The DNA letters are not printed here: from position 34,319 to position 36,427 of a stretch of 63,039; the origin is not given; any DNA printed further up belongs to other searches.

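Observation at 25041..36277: Bacterial Mrp-Mbx/Mbs-type respiratory complex locus (12 ORFs, 13 subunit equivalents) in a Bacteroidota-style genome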

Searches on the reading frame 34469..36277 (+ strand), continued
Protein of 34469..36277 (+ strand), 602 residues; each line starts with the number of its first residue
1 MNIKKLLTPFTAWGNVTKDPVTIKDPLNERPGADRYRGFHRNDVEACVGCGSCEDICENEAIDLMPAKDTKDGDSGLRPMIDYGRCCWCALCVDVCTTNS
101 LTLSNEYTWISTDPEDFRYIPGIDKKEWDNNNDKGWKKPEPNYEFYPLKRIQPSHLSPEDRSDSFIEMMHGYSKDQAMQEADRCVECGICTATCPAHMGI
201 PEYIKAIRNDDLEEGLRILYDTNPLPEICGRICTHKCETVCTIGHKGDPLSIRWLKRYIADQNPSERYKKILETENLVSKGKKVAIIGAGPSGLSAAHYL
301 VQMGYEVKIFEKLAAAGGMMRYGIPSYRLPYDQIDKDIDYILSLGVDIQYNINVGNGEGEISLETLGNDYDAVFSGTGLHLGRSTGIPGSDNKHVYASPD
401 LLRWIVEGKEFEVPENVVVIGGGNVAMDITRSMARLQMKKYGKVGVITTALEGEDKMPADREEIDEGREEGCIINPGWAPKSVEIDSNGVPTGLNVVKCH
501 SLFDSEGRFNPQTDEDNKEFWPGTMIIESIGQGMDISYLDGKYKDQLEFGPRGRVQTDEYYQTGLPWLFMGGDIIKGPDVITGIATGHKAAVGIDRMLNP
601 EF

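Call 38: search_protein_families(library=ncbifam, proteins=[L073:2646-3629:+, L002:11970-12440:+], max_evalue=0.001)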
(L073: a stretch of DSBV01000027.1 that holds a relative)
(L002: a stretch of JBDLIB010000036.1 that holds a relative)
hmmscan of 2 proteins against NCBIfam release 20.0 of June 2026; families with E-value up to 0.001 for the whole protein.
L073:2646-3629:+ (327 aa): 9 families
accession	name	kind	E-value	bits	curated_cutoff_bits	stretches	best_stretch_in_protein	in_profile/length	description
NF005741.0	PRK07565.1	subfamily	5.2e-115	384.1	303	1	1-326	1-329/335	dihydroorotate dehydrogenase-like protein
NF006183.0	PRK08318.1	equivalog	1.3e-23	83.4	335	2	1-197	1-202/422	NAD-dependent dihydropyrimidine dehydrogenase subunit PreA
NF005574.0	PRK07259.1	equivalog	1.7e-21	76.4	269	1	2-304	3-303/304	dihydroorotate dehydrogenase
TIGR01037.2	pyrD_sub1_fam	subfamily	2.4e-19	69.5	270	1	4-301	1-297/300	dihydroorotate dehydrogenase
NF041011.1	dihydoor_dh_Arch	equivalog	6.1e-19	68.2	330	1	9-301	4-285/289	dihydroorotate dehydrogenase PyrD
NF002702.0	PRK02506.1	equivalog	1.1e-12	47.7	301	1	223-306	231-312/313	dihydroorotate oxidase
NF003645.0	PRK05286.1-2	equivalog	4.6e-07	29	366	1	163-303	210-354/359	quinone-dependent dihydroorotate dehydrogenase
TIGR01036.1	pyrD_sub2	equivalog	4.1e-06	25.8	200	1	177-301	226-352/356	dihydroorotate dehydrogenase (quinone)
NF003649.0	PRK05286.2-2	equivalog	4.8e-06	25.8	505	1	240-301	286-347/351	quinone-dependent dihydroorotate dehydrogenase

L002:11970-12440:+ (156 aa): 21 families
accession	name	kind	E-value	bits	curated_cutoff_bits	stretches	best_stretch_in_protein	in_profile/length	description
NF041552.1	TF_PrdR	equivalog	3.6e-12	45.4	795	1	4-144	7-138/577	sigma-54 dependent transcriptional regulator PrdR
TIGR01302.1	IMP_dehydrog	equivalog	5.1e-12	45.4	481.5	2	5-63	145-201/450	IMP dehydrogenase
NF011447.0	PRK14869.2-3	equivalog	1.7e-11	43.4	522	1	17-80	79-141/540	putative manganese-dependent inorganic diphosphatase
TIGR00393.1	kpsF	subfamily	4.6e-10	39.5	203.7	1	5-122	157-267/268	KpsF/GutQ family sugar-phosphate isomerase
NF011443.0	PRK14869.1-5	equivalog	1.1e-09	37.3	335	2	5-60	71-123/546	putative manganese-dependent inorganic diphosphatase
NF053704.1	TransRegCcpNBacil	equivalog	4.7e-08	32.7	260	1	14-125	82-196/208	transcriptional regulator CcpN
NF011440.0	PRK14869.1-2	equivalog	7.6e-08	31.4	746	1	16-72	77-133/541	putative manganese-dependent inorganic diphosphatase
NF008141.0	PRK10892.1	equivalog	2.8e-07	30.1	505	1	5-130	206-325/328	arabinose-5-phosphate isomerase KdsD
NF053603.1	HhpR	exception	3.5e-07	29.7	520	0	16-63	71-118/282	CBS domain-containing high hydrostatic pressure regulator HhpR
NF041630.1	CBS_CbpB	equivalog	4.5e-07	29.8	125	0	73-143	8-79/143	cyclic-di-AMP-binding protein CbpB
NF011448.0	PRK14869.2-4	equivalog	6.2e-07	28.1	562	0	16-67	84-135/563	putative manganese-dependent inorganic diphosphatase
NF005493.0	PRK07107.1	equivalog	6e-06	25.1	585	1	45-118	135-205/502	IMP dehydrogenase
NF011441.0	PRK14869.1-3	equivalog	7.1e-06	24.9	753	0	16-63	78-125/548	putative manganese-dependent inorganic diphosphatase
NF053863.1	DS11_antiphage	equivalog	1.6e-05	24.2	260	0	17-60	149-190/305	CBS domain-containing anti-phage protein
TIGR01137.1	cysta_beta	equivalog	1.6e-05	23.8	510.25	1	16-128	348-453/457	cystathionine beta-synthase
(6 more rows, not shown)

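Call 52: find_homologous_proteins(query=window:34469-36277:+, max_evalue=1e-50)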
Query window:34469-36277:+ (602 aa): 7614 proteins with E <= 1e-50 among 8000 candidates; the best 120 are listed.
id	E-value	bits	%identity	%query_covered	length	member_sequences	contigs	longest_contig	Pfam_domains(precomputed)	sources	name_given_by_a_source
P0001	0.0e+0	1435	100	100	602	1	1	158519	PF01946.24,PF13450.13,PF14691.12,PF07992.21,PF00070.34,PF00037.33,PF13738.13,PF13484.12,PF12838.13,PF13534.12,PF13187.12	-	-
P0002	0.0e+0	1243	86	100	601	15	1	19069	PF01946.24,PF13450.13,PF14691.12,PF07992.21,PF00070.34,PF00037.33,PF13484.12,PF12838.13,PF13534.12,PF13187.12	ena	-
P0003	0.0e+0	1240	86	100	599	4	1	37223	PF14697.12,PF01946.24,PF13450.13,PF14691.12,PF07992.21,PF00070.34,PF00037.33,PF13484.12,PF12838.13,PF13534.12,PF13187.12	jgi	-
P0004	0.0e+0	1143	79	100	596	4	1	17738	PF14697.12,PF13450.13,PF14691.12,PF07992.21,PF00070.34,PF00037.33,PF13484.12,PF12838.13,PF13534.12,PF13187.12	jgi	jgi:glutamate synthase (NADPH/NADH) small chain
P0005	0.0e+0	1140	80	100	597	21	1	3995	PF14697.12,PF13450.13,PF07992.21,PF00070.34,PF13484.12,PF12838.13,PF13534.12,PF01946.24,PF01266.31,PF14691.12,PF00037.33,PF13738.13,PF13187.12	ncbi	-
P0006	0.0e+0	1104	76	100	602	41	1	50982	PF14697.12,PF13450.13,PF07992.21,PF00070.34,PF13484.12,PF12838.13,PF13534.12,PF01946.24,PF01266.31,PF13434.13,PF14691.12,PF00037.33,PF13738.13,PF13183.12,PF13187.12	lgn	-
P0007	0.0e+0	1101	75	100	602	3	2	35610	PF14697.12,PF13450.13,PF07992.21,PF00070.34,PF13746.12,PF13484.12,PF12838.13,PF13534.12,PF01946.24,PF01266.31,PF14691.12,PF00037.33,PF13738.13,PF13183.12,PF13187.12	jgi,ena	-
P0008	0.0e+0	1077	73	100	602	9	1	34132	PF14697.12,PF13450.13,PF07992.21,PF00070.34,PF13484.12,PF12838.13,PF13534.12,PF01946.24,PF01266.31,PF14691.12,PF00037.33,PF13237.12,PF13183.12,PF13187.12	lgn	-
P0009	0.0e+0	1076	74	100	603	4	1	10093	PF14697.12,PF13450.13,PF14691.12,PF07992.21,PF00070.34,PF00037.33,PF13484.12,PF12838.13,PF13534.12,PF13187.12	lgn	-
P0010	0.0e+0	1074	74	100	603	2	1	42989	PF14697.12,PF13450.13,PF07992.21,PF00070.34,PF13484.12,PF12838.13,PF13534.12,PF01946.24,PF01266.31,PF14691.12,PF00037.33,PF13183.12,PF13187.12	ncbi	-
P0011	0.0e+0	1072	74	100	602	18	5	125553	PF14697.12,PF13450.13,PF14691.12,PF07992.21,PF00070.34,PF00037.33,PF13484.12,PF12838.13,PF13534.12,PF13183.12,PF13187.12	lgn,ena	-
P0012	0.0e+0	1065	73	100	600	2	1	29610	PF14697.12,PF13450.13,PF07992.21,PF00070.34,PF12838.13,PF13534.12,PF01494.26,PF01946.24,PF01266.31,PF14691.12,PF00037.33,PF02826.26,PF13738.13,PF01262.28,PF13183.12,PF13187.12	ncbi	-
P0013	0.0e+0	1064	73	100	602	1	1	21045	PF14697.12,PF13450.13,PF14691.12,PF07992.21,PF00070.34,PF00037.33,PF12838.13,PF13534.12,PF13183.12,PF13187.12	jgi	-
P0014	0.0e+0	1061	73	100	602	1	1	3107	PF14697.12,PF13450.13,PF14691.12,PF07992.21,PF00070.34,PF00037.33,PF13484.12,PF12838.13,PF13534.12,PF13187.12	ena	-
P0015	0.0e+0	1057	73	100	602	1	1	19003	PF14697.12,PF13450.13,PF14691.12,PF07992.21,PF00070.34,PF00037.33,PF13484.12,PF12838.13,PF13534.12,PF13187.12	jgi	-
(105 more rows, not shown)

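Call 59: search_solved_structures(query=L073:2646-3629:+, max_evalue=0.00001, show_alignments=1)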
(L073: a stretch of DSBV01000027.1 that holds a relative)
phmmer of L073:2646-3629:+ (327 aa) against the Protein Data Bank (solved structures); distinct sequences matched with E-value up to 0.00001: 0.

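Call 62: search_protein_representatives(protein=window:34469-36277:+)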
Query: 602 residues. Proteins with E-value up to 0.001 (for the whole library): 18876; up to 1e-10: 9355; up to 1e-30: 3107. The best 150 are listed.
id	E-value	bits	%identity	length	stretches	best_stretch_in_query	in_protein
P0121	5.6e-197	672.5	53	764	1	4-599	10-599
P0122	7.9e-187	638.9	52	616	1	4-599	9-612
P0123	2.0e-175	601.3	50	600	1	1-598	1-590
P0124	4.8e-172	590.1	47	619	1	4-600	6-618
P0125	4.1e-145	501.1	72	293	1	3-294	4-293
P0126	9.8e-143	493.3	43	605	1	4-599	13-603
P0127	6.0e-140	484.1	41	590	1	3-598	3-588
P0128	1.8e-136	472.6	42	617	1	5-599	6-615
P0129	5.8e-136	470.9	42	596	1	6-594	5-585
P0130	7.2e-133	460.7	42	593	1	3-598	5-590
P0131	9.6e-131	453.7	42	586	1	6-598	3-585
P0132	2.1e-128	445.9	42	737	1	2-598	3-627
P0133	3.1e-124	432.2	51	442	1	155-598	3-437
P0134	1.8e-117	409.8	50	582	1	5-407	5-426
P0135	1.3e-108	380.5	48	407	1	198-599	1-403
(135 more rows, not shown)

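Call 64: list_cluster_members(proteins=[P0121, P0122, P0123, P0124, P0126, P0127, P0128, P0129, P0130, P0131])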
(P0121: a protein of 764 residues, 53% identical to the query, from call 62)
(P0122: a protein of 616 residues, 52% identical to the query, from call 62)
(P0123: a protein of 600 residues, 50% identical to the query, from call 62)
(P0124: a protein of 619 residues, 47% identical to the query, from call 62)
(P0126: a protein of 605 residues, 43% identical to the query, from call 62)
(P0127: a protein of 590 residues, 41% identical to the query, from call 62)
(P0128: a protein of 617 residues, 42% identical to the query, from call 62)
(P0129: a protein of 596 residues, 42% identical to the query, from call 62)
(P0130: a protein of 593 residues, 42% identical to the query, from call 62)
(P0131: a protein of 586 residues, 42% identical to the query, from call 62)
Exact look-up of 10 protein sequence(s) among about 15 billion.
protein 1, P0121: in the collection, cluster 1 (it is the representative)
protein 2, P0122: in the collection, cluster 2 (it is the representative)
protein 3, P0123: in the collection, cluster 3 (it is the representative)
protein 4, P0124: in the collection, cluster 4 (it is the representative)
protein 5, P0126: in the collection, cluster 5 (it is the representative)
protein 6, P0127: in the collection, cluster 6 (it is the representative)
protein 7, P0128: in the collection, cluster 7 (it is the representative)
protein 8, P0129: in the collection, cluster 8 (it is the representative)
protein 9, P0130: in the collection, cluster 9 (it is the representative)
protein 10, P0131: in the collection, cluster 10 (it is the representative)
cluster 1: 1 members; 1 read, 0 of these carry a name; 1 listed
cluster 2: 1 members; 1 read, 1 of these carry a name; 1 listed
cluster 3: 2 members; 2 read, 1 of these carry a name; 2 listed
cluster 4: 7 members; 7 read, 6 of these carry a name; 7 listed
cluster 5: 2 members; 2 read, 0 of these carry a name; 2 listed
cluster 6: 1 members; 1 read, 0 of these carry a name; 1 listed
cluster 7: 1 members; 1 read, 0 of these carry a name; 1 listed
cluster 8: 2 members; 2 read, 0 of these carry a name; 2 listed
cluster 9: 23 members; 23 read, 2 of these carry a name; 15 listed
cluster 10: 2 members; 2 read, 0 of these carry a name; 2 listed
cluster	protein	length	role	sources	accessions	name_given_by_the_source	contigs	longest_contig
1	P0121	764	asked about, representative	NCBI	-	-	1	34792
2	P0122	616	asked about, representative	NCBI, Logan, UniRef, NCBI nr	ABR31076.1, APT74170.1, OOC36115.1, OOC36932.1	oxidoreductase [Thermosipho melanesiensis] | 4Fe-4S ferredoxin, iron-sulfur binding domain protein n=2 Tax=Thermosipho melanesiensis ... | FAD-dependent oxidoreductase [Thermosipho melanesiensis]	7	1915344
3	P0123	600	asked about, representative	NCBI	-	-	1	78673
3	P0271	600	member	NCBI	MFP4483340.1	MAG: FAD-dependent oxidoreductase [Spirochaetaceae bacterium]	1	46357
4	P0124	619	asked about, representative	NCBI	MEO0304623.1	MAG: FAD-dependent oxidoreductase [candidate division WOR-3 bacterium]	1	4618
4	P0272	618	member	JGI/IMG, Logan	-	glutamate synthase (NADPH/NADH) small chain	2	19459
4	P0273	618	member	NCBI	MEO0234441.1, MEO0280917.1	MAG: FAD-dependent oxidoreductase [candidate division WOR-3 bacterium]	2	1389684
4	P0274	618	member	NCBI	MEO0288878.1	MAG: FAD-dependent oxidoreductase [candidate division WOR-3 bacterium]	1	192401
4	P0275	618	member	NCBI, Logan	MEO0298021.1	MAG: FAD-dependent oxidoreductase [candidate division WOR-3 bacterium]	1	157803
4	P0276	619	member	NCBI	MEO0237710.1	MAG: FAD-dependent oxidoreductase [candidate division WOR-3 bacterium]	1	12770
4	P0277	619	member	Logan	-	-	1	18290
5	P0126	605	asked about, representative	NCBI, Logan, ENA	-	-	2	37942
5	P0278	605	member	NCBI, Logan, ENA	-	-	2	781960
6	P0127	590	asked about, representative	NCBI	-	-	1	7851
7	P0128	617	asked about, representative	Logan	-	-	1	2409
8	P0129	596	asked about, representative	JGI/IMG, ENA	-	-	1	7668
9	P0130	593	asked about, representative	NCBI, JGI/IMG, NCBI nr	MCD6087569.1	MAG: FAD-dependent oxidoreductase [Candidatus Hydrothermae bacterium] | FAD-dependent oxidoreductase [Candidatus Hydrothermae bacterium]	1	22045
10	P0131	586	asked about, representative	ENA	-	-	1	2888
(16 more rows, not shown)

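Call 74: predict_structure(alignment_id=A1)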
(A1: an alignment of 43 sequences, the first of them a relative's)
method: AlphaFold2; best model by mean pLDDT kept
length: 602 residues; sequences in the alignment: 43
mean_pLDDT: 67.5   pTM: 0.69
mean pLDDT of the five models: 67.5, 66.6, 66.4, 64.4, 60.5
residues with pLDDT >= 90: 134; 70-90: 165; 50-70: 138; < 50: 165
segments of 3 or more residues with pLDDT < 50: 1-81, 83-110, 121-123, 129-146, 186-194, 232-253, 325-327
pLDDT, mean of each block of 10 residues (from residue 1): 34 32 32 27 28 33 42 40 42 33 39 57 52 41 49 62 58 59 49 52 64 75 72 40 37 54 66 73 93 91 93 84 60 80 92 71 90 81 80 88 84 94 84 91 94 76 81 93 94 95 81 94 91 67 82 79 91 62 80 90 63
secondary structure, 60 per line:
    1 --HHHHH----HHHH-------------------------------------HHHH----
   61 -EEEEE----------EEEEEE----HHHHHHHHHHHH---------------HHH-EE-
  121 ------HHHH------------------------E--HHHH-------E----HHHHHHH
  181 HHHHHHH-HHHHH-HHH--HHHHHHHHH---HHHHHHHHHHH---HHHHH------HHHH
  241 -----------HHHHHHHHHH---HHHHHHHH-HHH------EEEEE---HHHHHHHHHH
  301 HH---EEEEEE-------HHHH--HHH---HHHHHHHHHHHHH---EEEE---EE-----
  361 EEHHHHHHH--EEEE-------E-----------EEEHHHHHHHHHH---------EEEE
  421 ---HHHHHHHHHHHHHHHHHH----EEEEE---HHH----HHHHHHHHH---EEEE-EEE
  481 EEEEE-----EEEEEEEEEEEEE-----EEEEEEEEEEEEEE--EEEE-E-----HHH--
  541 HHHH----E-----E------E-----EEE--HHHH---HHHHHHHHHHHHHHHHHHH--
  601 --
elements in order: H3-7 H12-15 H53-56 E62-66 E77-82 H87-98 H127-130 H158-161 H174-187 H189-193 H200-208 H212-222 H226-230 H237-240 H252-261 H265-272 E283-287 H291-302 E306-311 H319-322 H331-343 E347-350 H363-369 E372-375 E395-397 H398-407 E417-420 H424-441 E446-450 H461-469 E473-476 E478-485 E491-503 E509-522 E525-528 H541-544 E568-570 H573-576 H580-598
